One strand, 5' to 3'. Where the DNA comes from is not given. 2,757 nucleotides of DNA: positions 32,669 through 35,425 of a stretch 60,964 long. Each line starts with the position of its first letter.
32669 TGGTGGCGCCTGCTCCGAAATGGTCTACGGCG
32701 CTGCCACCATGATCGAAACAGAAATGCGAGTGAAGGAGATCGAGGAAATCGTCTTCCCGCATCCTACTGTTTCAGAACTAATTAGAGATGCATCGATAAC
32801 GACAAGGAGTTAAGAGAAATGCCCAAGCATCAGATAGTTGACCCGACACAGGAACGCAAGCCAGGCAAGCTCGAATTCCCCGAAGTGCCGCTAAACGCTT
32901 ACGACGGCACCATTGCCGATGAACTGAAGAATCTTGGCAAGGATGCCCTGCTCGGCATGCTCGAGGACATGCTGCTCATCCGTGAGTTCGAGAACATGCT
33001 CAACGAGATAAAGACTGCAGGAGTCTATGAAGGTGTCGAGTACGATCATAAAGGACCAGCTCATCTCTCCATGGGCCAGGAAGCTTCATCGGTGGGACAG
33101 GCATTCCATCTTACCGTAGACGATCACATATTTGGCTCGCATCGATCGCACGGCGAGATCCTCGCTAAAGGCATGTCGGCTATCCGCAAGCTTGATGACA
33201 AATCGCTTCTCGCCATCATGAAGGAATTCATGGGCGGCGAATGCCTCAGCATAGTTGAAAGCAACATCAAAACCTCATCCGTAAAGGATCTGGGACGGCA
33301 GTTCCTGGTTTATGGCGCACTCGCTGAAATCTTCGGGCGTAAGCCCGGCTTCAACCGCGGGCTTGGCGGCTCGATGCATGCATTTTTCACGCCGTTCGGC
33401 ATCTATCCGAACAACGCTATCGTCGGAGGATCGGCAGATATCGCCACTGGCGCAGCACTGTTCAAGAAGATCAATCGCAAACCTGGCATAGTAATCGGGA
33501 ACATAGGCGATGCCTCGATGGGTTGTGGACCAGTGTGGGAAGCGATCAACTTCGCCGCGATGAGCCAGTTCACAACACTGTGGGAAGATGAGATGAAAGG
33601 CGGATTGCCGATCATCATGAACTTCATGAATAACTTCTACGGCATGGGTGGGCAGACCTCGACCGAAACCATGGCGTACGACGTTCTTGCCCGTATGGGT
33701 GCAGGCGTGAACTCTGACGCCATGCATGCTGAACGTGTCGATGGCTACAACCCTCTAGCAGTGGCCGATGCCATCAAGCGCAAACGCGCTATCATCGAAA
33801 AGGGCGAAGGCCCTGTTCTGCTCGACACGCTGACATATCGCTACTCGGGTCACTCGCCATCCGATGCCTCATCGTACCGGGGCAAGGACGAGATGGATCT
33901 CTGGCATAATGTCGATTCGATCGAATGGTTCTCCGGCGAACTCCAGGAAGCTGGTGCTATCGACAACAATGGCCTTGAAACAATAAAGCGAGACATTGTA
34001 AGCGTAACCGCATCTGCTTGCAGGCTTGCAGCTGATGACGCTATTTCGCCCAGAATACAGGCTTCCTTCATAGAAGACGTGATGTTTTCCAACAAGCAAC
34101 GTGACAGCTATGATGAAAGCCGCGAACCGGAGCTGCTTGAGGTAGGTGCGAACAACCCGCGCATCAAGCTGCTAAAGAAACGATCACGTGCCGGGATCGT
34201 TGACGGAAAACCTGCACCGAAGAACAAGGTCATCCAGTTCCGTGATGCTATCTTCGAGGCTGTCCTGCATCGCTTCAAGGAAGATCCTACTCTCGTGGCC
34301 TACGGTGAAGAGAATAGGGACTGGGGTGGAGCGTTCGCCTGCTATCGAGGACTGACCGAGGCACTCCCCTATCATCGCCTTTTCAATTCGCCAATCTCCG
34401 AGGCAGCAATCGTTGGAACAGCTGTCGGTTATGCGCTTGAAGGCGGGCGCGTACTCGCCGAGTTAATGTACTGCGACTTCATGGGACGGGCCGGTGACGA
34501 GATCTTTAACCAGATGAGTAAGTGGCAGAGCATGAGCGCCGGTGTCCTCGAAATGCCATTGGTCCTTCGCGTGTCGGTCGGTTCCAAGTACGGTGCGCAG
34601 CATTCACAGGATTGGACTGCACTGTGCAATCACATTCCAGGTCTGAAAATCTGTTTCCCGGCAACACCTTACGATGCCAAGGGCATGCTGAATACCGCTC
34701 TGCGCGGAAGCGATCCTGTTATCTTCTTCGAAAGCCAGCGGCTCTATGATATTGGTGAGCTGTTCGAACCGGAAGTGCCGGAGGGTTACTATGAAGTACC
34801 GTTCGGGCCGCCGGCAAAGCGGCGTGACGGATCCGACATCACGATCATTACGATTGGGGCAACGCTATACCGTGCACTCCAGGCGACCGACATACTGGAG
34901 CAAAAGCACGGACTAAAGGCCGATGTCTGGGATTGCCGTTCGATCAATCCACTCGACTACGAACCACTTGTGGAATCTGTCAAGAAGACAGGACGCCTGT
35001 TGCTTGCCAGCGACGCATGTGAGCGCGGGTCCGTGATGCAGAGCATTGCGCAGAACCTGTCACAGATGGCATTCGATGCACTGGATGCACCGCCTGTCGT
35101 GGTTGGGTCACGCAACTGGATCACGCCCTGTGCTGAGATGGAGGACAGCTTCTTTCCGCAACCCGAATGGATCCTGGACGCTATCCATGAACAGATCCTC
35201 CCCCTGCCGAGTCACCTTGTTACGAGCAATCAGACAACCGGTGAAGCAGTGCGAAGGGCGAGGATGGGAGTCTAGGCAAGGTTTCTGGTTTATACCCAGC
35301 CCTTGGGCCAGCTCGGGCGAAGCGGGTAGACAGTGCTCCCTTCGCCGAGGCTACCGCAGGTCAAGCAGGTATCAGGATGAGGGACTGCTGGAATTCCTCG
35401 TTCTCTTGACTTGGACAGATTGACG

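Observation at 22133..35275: Isomerase + kinase without an aldolase, divergently paired with a PHP / MDR / SrlD-like / E2 / E3 / fused-E1 operon: candidate new deoxyhexose (fucose/rhamnose) route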

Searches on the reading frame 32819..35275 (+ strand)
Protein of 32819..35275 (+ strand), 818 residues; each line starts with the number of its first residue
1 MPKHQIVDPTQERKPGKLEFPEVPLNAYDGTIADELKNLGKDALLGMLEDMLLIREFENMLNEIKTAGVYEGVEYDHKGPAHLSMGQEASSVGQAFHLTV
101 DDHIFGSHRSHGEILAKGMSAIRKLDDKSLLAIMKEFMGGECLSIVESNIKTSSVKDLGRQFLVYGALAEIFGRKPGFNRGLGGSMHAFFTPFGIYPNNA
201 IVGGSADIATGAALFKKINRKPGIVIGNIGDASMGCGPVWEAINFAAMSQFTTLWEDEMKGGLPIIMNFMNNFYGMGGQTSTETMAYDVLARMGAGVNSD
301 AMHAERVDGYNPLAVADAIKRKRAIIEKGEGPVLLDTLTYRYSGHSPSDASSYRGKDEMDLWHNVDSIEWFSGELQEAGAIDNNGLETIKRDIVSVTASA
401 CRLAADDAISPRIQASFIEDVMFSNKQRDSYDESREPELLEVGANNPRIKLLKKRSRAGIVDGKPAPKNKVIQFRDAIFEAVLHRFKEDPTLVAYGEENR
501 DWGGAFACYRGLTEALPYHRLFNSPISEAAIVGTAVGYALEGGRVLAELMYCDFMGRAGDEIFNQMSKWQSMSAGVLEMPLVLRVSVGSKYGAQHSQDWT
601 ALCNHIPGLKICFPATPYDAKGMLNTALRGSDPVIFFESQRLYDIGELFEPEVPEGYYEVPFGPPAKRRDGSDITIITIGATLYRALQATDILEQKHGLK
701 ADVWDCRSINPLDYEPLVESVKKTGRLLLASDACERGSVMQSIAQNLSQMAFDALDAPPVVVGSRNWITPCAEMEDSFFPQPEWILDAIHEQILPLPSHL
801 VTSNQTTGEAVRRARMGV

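Call 4: search_protein_families(library=pfam, proteins=[window:32819-35275:+])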
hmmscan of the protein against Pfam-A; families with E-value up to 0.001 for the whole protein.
window:32819-35275:+ (818 aa): 3 families
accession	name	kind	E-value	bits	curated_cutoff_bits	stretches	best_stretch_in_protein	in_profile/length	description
PF00676.26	E1_dh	-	1.1e-42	146.5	22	2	164-405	66-292/300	Dehydrogenase E1 component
PF02779.29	Transket_pyr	-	4.2e-31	108.4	27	1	472-643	3-172/174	Transketolase, pyrimidine binding domain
PF02780.25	Transketolase_C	-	8e-27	94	25.9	1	668-784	6-123/124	Transketolase, C-terminal domain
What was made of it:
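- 32819..35275 (+): Fused E1 alpha-beta thiamine-diphosphate component (818 aa). It hits E1_dh, Transket_pyr and Transketolase_C (call 4).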

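Call 5: search_protein_families(library=ncbifam, proteins=[window:32819-35275:+])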
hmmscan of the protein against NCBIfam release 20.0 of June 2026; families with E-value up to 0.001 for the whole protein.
window:32819-35275:+ (818 aa): 10 families
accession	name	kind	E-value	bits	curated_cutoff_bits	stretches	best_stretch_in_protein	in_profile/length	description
NF006667.0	PRK09212.1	subfamily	8.1e-68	228.7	321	1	471-792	3-322/327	pyruvate dehydrogenase complex E1 component subunit beta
NF008854.0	PRK11892.1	equivalog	8.1e-65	219.3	454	1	461-791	131-460/464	pyruvate dehydrogenase complex E1 component subunit beta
TIGR03182.1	PDH_E1_alph_y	equivalog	1.3e-55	188.5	393.85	2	167-408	77-302/315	pyruvate dehydrogenase (acetyl-transferring) E1 component subunit alpha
TIGR03181.1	PDH_E1_alph_x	equivalog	1.4e-33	116.2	411.35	2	194-404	116-311/341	pyruvate dehydrogenase (acetyl-transferring) E1 component subunit alpha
NF004559.0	PRK05899.2-5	equivalog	2.2e-20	72.4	488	1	469-749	315-580/627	transketolase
TIGR00204.1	dxs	equivalog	3.4e-15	55.6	465.95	1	509-749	343-571/616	1-deoxy-D-xylulose-5-phosphate synthase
NF008968.0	PRK12315.1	subfamily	6.3e-12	44.5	510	1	463-750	270-540/582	1-deoxy-D-xylulose-5-phosphate synthase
NF003933.0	PRK05444.2-2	equivalog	2.3e-10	39.6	395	1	520-745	336-555/606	1-deoxy-D-xylulose-5-phosphate synthase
NF004556.0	PRK05899.2-2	equivalog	5.4e-08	31.6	575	1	584-749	431-595/639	transketolase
NF008907.0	PRK12270.1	equivalog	0.00091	17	878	0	230-394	668-821/1241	multifunctional oxoglutarate decarboxylase/oxoglutarate dehydrogenase thiamine pyrophosphate-binding subunit/dihydrolipoyllysine-residue suc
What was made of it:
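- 32819..35275 (+): It falls below the PDH E1 cut-offs (228.7 vs 321; 188.5 vs 393.85; call 5).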

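Call 30: search_solved_structures(query=window:32819-35275:+, max_evalue=1e-10)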
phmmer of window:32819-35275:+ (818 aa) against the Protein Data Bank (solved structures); distinct sequences matched with E-value up to 1e-10: 23.
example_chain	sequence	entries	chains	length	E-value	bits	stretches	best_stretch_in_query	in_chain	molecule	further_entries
3duf_B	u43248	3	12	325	5.4e-57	196.8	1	476-786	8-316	Pyruvate dehydrogenase E1 component subunit beta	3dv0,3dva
1um9_B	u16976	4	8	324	5.5e-57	196.8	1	477-788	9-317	2-oxo acid dehydrogenase beta subunit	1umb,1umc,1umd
1w85_B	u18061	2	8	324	5.5e-57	196.8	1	476-786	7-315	PYRUVATE DEHYDROGENASE E1 COMPONENT, BETA SUBUNIT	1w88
1ik6_A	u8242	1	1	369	7.8e-55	189.7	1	477-789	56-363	pyruvate dehydrogenase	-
2bp7_B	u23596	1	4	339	2.9e-51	177.8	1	485-787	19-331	2-OXOISOVALERATE DEHYDROGENASE BETA SUBUNIT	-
1qs0_B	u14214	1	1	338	2.9e-51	177.8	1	485-787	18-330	2-OXOISOVALERATE DEHYDROGENASE BETA-SUBUNIT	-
6cer_B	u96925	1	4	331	7.1e-46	160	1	472-791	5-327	Pyruvate dehydrogenase E1 component subunit beta, mitochondrial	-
1ni4_B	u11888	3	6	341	7.3e-46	160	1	472-791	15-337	Pyruvate dehydrogenase E1 component: Beta subunit | Pyruvate dehydrogenase E1 component subunit beta | Pyruvate dehydrogenase E1 component subunit beta, mitocho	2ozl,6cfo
3exe_B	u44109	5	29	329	8.1e-46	159.8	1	473-791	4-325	Pyruvate dehydrogenase E1 component subunit beta, mitochondrial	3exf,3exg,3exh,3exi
2j9f_B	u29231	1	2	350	4.1e-44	154.2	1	477-792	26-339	2-OXOISOVALERATE DEHYDROGENASE BETA SUBUNIT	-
1dtw_B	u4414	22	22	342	4.6e-44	154.1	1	477-791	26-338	BRANCHED-CHAIN ALPHA-KETO ACID DEHYDROGENASE BETA SUBUNIT | 2-OXOISOVALERATE DEHYDROGENASE BETA SUBUNIT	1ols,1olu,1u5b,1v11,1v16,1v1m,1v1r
1olx_B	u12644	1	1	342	3.9e-43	151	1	477-791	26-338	2-OXOISOVALERATE DEHYDROGENASE BETA SUBUNIT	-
1ni4_A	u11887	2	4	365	1.5e-25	92.8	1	167-360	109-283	Pyruvate dehydrogenase E1 component: Alpha subunit | Pyruvate dehydrogenase E1 component subunit alpha, somatic form, mitochondrial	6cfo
3exe_A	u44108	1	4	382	1.8e-25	92.5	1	167-360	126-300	Pyruvate dehydrogenase E1 component subunit alpha, somatic form, mitochondrial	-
6cer_A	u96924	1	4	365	4e-25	91.4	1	167-360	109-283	Pyruvate dehydrogenase E1 component subunit alpha, somatic form, mitochondrial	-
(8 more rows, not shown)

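Call 60: find_related_loci(query=window:32819-35275:+, collection=metagenome_contigs, flank=10000)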
Query window:32819-35275:+ (818 aa) in metagenome_contigs; peptide patterns used: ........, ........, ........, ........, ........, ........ (x = any residue, [..] = any of these).
600 stretches matched a pattern (row limit reached: there are more); 558 encode a relative of the query (tblastn E <= 1e-3); the best 80 are kept; 80 distinct loci.
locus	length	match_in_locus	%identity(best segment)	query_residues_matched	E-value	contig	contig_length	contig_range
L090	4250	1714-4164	80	1-818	0e+0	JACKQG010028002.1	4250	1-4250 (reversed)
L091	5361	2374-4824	78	1-818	0e+0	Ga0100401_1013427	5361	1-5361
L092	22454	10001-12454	73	1-818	0e+0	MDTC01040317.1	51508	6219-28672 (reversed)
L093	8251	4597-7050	73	1-818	0e+0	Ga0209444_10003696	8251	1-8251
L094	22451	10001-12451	73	1-818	0e+0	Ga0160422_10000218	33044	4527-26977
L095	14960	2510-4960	73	1-818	0e+0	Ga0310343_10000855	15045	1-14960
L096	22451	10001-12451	73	1-818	0e+0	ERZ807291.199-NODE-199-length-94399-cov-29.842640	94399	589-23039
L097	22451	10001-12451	73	1-818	0e+0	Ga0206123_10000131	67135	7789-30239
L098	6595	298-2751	73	1-818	0e+0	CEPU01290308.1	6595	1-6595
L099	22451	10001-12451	73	1-818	0e+0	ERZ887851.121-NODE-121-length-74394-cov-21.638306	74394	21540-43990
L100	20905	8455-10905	73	1-818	0e+0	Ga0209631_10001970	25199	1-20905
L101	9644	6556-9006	72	1-818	0e+0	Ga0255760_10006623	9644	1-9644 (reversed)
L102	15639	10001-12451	72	1-818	0e+0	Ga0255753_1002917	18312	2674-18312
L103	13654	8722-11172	73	1-818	0e+0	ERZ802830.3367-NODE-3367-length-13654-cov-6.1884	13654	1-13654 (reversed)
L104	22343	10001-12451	73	1-818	0e+0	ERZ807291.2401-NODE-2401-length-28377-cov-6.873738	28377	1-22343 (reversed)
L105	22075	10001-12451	72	1-818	0e+0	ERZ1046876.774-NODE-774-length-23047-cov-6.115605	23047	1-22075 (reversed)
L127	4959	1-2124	73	110-818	0e+0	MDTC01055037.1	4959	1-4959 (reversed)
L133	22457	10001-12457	63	1-818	0e+0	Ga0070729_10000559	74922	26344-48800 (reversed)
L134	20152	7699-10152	64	1-818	0e+0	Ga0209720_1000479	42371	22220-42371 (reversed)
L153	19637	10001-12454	64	1-818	0e+0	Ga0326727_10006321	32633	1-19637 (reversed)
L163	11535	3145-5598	63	1-818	0e+0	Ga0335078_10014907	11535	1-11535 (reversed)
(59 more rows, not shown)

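Call 63: search_protein_families(library=pfam, proteins=[L097:1098-2423:+, L097:2679-3779:+, L097:5152-6348:+, L097:13228-15042:+, L097:16618-17568:-, L097:17572-18765:-, L097:18911-20725:+, L134:14764-16026:+, L134:16058-18016:+, L134:18013-19545:+], max_evalue=0.00001)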
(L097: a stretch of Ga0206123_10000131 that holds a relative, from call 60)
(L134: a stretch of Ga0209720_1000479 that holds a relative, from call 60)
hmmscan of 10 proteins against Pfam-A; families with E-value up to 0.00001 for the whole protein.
L097:1098-2423:+ (441 aa): 0 families

L097:2679-3779:+ (366 aa): 1 family
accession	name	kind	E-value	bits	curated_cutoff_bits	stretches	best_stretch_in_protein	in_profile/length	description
PF00294.29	PfkB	-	8.1e-27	94.8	25.8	1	47-344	12-297/302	pfkB family carbohydrate kinase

L097:5152-6348:+ (398 aa): 2 families
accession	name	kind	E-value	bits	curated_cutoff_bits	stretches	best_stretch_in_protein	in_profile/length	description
PF08125.19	Mannitol_dh_C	-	2.8e-12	47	30.7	1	227-356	1-119/190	Mannitol dehydrogenase C-terminal domain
PF01232.29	Mannitol_dh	-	4e-06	27.4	27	1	6-209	4-187/199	Mannitol dehydrogenase Rossmann domain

L097:13228-15042:+ (604 aa): 0 families

L097:16618-17568:- (316 aa): 1 family
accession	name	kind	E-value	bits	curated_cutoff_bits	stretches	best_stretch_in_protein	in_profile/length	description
PF00850.24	Hist_deacetyl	-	4e-90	302.6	27.9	1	22-312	1-297/298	Histone deacetylase domain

L097:17572-18765:- (397 aa): 2 families
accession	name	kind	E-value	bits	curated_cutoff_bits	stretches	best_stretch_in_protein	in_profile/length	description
PF00988.28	CPSase_sm_chain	-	4e-54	182.2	27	1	12-137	1-126/126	Carbamoyl-phosphate synthase small chain, CPSase domain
PF00117.34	GATase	-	3.6e-46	157.7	22.8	1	207-382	3-189/190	Glutamine amidotransferase class-I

L097:18911-20725:+ (604 aa): 2 families
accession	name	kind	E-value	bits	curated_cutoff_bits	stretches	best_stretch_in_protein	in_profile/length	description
PF00821.23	PEPCK_GTP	-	3.8e-166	552.7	23.8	1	245-599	1-353/357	Phosphoenolpyruvate carboxykinase C-terminal P-loop domain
PF17297.7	PEPCK_N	-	1.2e-101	339.3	23.8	1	20-241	1-218/218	Phosphoenolpyruvate carboxykinase N-terminal domain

L134:14764-16026:+ (420 aa): 2 families
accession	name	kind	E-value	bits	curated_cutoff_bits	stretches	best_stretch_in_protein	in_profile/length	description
PF00107.32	ADH_zinc_N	-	1.5e-10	41.6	31.8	1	187-331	1-128/129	Zinc-binding dehydrogenase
PF08240.17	ADH_N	-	9e-08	32.8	23.5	1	26-124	2-96/104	Alcohol dehydrogenase GroES-like domain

L134:16058-18016:+ (652 aa): 3 families
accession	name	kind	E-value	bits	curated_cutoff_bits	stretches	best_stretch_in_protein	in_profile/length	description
PF06580.19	His_kinase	-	5.7e-22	78.2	25.2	1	450-528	1-81/81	Histidine kinase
PF02518.31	HATPase_c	-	1.3e-07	32.5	26.4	1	548-650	10-109/111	Histidine kinase-, DNA gyrase B-, and HSP90-like ATPase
PF00672.30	HAMP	-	9.2e-07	29.5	25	1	230-273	3-46/53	HAMP domain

L134:18013-19545:+ (510 aa): 3 families
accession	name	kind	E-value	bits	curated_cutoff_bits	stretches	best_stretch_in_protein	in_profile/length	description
PF12833.13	HTH_18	-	2.9e-22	79.2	33.6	1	399-473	1-76/80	Helix-turn-helix domain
PF00072.30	Response_reg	-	1.9e-21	76.7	30.2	1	4-113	2-109/111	Response regulator receiver domain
PF00165.29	HTH_AraC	-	5.9e-14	52.2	26.6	1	386-427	1-42/42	Bacterial regulatory helix-turn-helix proteins, AraC family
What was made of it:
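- In the marine group a mannitol-dehydrogenase-family protein (Pfam Mannitol_dh domains, 398 aa) follows PHP (call 63).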

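Call 73: search_protein_families(library=pfam, proteins=[L102:2-1045:+, L092:1-816:+, L105:1123-2448:+, L163:7545-8930:-, L153:5529-6395:-, L133:3887-4921:+, L153:18319-19365:+, L127:2187-4001:+], max_evalue=0.0001)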
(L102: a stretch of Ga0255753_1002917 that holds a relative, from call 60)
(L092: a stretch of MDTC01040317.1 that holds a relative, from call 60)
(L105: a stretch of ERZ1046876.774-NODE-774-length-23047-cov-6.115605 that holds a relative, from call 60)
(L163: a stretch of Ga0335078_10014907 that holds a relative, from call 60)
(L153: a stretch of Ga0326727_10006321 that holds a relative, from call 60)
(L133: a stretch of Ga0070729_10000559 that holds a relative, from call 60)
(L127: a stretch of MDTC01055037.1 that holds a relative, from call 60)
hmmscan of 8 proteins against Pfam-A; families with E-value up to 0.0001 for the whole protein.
L102:2-1045:+ (347 aa): 1 family
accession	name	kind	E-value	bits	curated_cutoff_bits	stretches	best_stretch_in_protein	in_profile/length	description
PF03976.20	PPK2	-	6.7e-90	301.1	22.3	2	122-344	2-224/229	Polyphosphate kinase 2 (PPK2)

L092:1-816:+ (271 aa): 0 families

L105:1123-2448:+ (441 aa): 0 families

L163:7545-8930:- (461 aa): 3 families
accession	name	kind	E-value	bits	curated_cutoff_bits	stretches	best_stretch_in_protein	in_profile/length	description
PF00005.33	ABC_tran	-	1.3e-30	107.2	25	1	73-221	2-137/137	ABC transporter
PF13304.12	AAA_21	-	2.6e-09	38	27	0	85-103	2-20/304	AAA domain, putative AbiEii toxin, Type IV TA system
PF13166.12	AAA_13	-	6.3e-05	22.3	36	0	209-254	525-573/713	AAA domain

L153:5529-6395:- (288 aa): 4 families
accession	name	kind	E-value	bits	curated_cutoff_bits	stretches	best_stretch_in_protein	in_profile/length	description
PF13344.12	Hydrolase_6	-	3.9e-27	94.7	27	1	41-140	1-100/101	Haloacid dehalogenase-like hydrolase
PF13242.12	Hydrolase_like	-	2.1e-22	79.3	22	1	213-283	2-72/75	HAD-hyrolase-like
PF00702.32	Hydrolase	-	1.5e-12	48.7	26.4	1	38-252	1-190/191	haloacid dehalogenase-like hydrolase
PF13419.12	HAD_2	-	3.7e-07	30.9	23.8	1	205-259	125-178/178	Haloacid dehalogenase-like hydrolase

L133:3887-4921:+ (344 aa): 1 family
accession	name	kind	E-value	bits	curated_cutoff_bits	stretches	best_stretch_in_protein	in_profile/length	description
PF00248.27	Aldo_ket_red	-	5e-74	249.4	24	1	30-328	2-288/291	Aldo/keto reductase family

L153:18319-19365:+ (348 aa): 2 families
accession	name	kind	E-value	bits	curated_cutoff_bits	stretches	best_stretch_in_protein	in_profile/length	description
PF08501.16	Shikimate_dh_N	-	2.5e-22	79.4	27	1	88-170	1-83/83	Shikimate dehydrogenase substrate binding domain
PF18317.6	SDH_C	-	5.6e-13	48.8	25.8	1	312-342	1-31/31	Shikimate 5'-dehydrogenase C-terminal domain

L127:2187-4001:+ (604 aa): 0 families
